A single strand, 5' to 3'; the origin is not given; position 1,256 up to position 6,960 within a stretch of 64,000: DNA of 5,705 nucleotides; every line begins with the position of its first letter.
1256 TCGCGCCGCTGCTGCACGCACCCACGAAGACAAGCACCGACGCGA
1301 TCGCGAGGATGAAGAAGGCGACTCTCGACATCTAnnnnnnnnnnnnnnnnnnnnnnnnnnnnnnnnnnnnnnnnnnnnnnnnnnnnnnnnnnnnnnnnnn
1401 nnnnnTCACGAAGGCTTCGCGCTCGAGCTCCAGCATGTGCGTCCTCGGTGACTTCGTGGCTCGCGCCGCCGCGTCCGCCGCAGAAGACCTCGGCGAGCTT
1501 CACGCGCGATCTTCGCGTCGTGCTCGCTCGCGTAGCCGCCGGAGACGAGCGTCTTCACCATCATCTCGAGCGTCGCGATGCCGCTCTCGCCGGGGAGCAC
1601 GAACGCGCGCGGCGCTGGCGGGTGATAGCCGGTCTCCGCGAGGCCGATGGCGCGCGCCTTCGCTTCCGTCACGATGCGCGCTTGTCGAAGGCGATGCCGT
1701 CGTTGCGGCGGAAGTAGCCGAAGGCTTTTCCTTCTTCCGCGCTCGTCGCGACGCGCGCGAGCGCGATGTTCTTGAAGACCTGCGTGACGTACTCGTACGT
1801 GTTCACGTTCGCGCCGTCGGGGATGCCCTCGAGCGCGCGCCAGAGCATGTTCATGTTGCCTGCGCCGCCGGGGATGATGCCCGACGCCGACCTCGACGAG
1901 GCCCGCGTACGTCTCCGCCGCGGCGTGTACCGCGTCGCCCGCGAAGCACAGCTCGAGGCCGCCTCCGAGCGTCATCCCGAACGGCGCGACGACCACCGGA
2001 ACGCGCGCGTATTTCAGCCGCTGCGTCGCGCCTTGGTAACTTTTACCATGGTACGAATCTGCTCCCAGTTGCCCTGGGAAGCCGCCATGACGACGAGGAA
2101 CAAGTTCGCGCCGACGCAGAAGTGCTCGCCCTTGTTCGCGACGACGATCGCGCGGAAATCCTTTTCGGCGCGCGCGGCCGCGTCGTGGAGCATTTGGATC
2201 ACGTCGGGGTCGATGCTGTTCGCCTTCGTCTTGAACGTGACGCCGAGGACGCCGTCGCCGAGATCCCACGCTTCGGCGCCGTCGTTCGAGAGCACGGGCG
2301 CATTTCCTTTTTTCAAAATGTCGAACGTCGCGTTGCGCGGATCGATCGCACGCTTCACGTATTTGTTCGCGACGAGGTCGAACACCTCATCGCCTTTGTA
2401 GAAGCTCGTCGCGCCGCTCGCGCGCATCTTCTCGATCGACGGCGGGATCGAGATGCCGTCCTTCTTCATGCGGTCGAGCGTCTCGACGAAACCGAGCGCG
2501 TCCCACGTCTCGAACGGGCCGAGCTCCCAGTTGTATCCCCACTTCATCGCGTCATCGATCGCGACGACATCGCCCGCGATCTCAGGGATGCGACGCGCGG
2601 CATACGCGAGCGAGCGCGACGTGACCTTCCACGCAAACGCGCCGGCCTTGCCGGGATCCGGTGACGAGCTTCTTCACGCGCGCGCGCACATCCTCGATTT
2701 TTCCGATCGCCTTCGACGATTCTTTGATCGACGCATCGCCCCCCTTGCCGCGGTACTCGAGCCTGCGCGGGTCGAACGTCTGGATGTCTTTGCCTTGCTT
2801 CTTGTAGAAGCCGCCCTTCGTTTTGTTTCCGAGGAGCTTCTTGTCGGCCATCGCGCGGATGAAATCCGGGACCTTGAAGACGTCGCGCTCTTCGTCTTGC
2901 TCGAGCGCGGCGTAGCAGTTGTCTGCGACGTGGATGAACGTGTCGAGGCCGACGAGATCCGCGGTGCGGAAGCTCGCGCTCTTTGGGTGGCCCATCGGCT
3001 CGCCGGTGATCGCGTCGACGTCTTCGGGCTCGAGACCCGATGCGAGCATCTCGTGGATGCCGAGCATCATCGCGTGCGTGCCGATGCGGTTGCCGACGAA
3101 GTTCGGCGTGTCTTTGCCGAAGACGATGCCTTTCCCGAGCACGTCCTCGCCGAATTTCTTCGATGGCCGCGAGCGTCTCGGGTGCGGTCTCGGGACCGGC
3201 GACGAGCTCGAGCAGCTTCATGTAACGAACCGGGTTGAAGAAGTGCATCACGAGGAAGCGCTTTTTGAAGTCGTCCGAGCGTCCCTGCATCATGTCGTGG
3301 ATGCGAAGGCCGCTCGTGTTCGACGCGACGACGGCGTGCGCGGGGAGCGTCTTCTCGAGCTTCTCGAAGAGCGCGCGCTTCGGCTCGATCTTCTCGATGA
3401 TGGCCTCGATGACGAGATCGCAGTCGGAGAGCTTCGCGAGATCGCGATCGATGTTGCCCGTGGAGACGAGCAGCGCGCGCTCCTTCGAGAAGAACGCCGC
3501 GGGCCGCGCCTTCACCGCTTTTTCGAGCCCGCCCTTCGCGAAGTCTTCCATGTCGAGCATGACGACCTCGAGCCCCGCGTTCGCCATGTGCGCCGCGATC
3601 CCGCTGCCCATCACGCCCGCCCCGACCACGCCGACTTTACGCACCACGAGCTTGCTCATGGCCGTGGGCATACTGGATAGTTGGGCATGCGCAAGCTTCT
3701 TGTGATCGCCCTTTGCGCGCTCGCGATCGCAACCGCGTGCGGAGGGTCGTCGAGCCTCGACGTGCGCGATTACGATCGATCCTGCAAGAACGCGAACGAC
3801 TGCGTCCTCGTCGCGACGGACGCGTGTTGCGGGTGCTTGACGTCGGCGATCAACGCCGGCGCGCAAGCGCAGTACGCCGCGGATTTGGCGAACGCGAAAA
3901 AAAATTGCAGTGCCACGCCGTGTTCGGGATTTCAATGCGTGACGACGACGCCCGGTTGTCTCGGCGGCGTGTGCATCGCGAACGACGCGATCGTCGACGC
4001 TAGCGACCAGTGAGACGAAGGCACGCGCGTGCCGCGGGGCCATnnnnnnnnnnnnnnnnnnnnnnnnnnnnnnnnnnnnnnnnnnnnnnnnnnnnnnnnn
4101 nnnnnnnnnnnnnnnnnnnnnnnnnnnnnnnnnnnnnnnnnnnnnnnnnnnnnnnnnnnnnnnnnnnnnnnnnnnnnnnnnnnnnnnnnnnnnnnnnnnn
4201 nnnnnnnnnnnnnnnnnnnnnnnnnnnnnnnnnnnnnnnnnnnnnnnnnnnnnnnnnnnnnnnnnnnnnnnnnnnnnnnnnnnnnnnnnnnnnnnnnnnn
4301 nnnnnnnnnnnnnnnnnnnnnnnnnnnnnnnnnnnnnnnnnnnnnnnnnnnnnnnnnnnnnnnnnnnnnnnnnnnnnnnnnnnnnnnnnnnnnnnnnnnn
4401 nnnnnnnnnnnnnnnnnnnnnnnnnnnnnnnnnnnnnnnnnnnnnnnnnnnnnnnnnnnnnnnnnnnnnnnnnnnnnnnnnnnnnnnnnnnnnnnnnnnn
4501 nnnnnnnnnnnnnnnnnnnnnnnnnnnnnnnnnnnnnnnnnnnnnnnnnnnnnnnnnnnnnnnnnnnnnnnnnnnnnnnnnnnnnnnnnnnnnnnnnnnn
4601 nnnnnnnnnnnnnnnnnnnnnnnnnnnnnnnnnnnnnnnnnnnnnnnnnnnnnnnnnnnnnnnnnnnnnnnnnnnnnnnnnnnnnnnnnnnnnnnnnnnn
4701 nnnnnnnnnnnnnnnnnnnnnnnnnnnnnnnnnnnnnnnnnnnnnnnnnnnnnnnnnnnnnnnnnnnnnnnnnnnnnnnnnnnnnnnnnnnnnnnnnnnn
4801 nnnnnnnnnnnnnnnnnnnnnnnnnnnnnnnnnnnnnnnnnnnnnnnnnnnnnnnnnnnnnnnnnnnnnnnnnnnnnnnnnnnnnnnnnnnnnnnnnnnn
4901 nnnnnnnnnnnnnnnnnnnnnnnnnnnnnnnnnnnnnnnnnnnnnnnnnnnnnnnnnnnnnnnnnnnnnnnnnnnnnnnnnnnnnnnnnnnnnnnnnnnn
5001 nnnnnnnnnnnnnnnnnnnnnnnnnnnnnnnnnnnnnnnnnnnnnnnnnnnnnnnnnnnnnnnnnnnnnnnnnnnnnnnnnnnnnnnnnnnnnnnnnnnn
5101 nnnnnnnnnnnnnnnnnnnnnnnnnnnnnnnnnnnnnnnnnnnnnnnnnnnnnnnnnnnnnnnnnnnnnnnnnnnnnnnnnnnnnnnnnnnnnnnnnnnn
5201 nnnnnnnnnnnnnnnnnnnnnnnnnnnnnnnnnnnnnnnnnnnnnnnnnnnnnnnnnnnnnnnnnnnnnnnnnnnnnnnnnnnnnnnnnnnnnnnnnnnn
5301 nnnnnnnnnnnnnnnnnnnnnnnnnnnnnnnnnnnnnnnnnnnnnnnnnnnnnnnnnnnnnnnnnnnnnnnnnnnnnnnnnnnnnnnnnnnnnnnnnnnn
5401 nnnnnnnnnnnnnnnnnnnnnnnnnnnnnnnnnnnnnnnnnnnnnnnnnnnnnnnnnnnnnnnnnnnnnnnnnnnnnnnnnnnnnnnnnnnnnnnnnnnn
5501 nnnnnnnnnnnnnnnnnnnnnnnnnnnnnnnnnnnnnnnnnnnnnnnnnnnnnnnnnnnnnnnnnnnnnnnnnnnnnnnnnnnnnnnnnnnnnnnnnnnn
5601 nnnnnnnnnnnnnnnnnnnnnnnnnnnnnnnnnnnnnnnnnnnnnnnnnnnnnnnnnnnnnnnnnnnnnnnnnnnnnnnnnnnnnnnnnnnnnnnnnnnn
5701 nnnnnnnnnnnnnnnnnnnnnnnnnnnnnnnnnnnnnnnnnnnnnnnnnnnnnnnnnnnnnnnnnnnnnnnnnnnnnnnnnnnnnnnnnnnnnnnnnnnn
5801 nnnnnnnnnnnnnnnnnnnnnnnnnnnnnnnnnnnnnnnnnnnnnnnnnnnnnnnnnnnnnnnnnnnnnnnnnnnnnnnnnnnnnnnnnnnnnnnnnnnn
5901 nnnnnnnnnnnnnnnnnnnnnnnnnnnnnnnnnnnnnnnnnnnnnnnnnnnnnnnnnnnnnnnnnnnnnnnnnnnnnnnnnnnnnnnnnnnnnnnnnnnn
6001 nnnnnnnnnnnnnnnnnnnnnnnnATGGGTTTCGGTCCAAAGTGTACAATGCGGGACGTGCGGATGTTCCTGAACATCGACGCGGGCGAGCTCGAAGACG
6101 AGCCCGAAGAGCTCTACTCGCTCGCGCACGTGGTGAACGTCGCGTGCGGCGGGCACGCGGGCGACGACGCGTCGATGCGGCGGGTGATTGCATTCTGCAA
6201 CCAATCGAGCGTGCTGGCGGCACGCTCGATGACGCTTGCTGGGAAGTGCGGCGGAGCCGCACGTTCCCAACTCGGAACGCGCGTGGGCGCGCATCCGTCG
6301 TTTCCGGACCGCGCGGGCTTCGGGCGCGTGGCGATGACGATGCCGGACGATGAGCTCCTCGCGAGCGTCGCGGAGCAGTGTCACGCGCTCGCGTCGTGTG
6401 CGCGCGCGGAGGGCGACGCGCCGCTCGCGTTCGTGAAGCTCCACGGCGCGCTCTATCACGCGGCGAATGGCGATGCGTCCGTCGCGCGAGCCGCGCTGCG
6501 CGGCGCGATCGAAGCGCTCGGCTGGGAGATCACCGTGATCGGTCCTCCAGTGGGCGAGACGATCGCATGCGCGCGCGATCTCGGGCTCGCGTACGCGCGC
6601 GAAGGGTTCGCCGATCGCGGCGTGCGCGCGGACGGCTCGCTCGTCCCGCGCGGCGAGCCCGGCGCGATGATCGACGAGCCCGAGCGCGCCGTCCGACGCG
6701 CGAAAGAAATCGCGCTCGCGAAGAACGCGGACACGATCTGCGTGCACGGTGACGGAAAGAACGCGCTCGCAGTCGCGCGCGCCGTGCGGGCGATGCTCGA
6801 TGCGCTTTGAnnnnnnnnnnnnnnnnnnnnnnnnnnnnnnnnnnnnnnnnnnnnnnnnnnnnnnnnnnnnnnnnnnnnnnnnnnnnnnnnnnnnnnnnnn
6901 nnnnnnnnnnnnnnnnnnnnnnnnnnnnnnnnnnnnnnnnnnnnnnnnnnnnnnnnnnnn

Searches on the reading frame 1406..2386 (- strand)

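Call 42: search_protein_families(library=pfam, proteins=[window:1406-2269:-], max_evalue=0.001)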
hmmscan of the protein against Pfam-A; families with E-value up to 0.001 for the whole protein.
window:1406-2269:- (287 aa): 0 families

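Call 46: search_protein_families(library=pfam, proteins=[window:1409-2386:-], max_evalue=0.01)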
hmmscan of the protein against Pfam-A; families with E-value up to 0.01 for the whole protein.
window:1409-2386:- (326 aa): 1 family
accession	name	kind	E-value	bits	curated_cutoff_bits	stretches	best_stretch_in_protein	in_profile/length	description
PF00378.25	ECH_1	-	0.0097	15.7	27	0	113-173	73-133/251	Enoyl-CoA hydratase/isomerase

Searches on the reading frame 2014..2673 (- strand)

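Call 42: search_protein_families(library=pfam, proteins=[window:2014-2547:-], max_evalue=0.001)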
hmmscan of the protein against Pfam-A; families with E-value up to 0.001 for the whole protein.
window:2014-2547:- (177 aa): 1 family
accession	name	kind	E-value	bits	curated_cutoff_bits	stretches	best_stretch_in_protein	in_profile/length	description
PF00378.25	ECH_1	-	0.00031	20.6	27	1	98-149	4-59/251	Enoyl-CoA hydratase/isomerase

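Call 46: search_protein_families(library=pfam, proteins=[window:2017-2673:-], max_evalue=0.01)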
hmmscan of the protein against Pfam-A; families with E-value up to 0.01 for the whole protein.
window:2017-2673:- (219 aa): 1 family
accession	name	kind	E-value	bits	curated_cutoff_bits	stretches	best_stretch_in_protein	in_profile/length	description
PF00378.25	ECH_1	-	0.00041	20.2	27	1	140-191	4-59/251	Enoyl-CoA hydratase/isomerase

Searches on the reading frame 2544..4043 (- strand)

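Call 42: search_protein_families(library=pfam, proteins=[window:2544-4043:-], max_evalue=0.001)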
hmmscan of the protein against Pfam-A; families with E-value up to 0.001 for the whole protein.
window:2544-4043:- (499 aa): 5 families
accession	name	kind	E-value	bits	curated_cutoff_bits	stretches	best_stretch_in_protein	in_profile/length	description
PF02737.24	3HCDH_N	-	1.2e-45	156.1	22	1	136-297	1-166/180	3-hydroxyacyl-CoA dehydrogenase, NAD binding domain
PF03446.21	NAD_binding_2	-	2.7e-05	24.7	21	1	136-167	1-32/161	NAD binding domain of 6-phosphogluconate dehydrogenase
PF01266.30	DAO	-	2.8e-05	24.3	27.9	1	137-171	2-37/353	FAD dependent oxidoreductase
PF07992.20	Pyr_redox_2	-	0.0001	22.3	26.1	1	57-181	60-189/291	Pyridine nucleotide-disulphide oxidoreductase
PF02558.23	ApbA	-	0.00015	21.9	22.2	1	137-253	1-110/150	Ketopantoate reductase PanE/ApbA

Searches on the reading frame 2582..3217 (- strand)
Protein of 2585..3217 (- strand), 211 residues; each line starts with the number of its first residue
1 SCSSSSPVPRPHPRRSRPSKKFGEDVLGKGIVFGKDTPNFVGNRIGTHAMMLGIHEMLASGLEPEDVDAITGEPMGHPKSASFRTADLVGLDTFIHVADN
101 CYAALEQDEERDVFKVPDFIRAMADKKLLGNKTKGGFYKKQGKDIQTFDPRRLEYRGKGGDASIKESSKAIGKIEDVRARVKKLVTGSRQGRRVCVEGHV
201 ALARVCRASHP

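Call 42: search_protein_families(library=pfam, proteins=[window:2582-3142:-], max_evalue=0.001)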
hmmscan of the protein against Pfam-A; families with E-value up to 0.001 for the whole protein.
window:2582-3142:- (186 aa): 1 family
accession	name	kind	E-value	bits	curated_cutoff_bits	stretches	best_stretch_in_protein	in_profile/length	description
PF00725.27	3HCDH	-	5.5e-14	52.9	22.1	1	15-114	2-96/97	3-hydroxyacyl-CoA dehydrogenase, C-terminal domain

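Call 46: search_protein_families(library=pfam, proteins=[window:2585-3217:-], max_evalue=0.01)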
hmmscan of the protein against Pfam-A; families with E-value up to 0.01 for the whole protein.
window:2585-3217:- (211 aa): 1 family
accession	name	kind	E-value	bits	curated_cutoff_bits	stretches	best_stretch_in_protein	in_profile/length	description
PF00725.27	3HCDH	-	7.5e-14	52.5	22.1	1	40-139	2-96/97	3-hydroxyacyl-CoA dehydrogenase, C-terminal domain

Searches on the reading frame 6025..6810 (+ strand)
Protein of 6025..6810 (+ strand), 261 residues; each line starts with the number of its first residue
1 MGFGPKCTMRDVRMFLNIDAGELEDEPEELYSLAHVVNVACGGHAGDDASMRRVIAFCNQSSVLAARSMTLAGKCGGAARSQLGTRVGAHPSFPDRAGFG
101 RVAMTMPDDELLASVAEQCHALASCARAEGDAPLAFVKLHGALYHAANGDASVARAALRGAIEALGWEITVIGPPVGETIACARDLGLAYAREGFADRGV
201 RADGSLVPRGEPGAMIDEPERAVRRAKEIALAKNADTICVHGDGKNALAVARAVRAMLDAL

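Call 42: search_protein_families(library=pfam, proteins=[window:6025-6810:+], max_evalue=0.001)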
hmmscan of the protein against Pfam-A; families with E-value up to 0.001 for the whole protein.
window:6025-6810:+ (261 aa): 1 family
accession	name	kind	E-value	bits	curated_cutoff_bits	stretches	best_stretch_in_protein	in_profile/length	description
PF03746.21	LamB_YcsF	-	9.5e-55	186.3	22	1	16-258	3-238/239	LamB/YcsF family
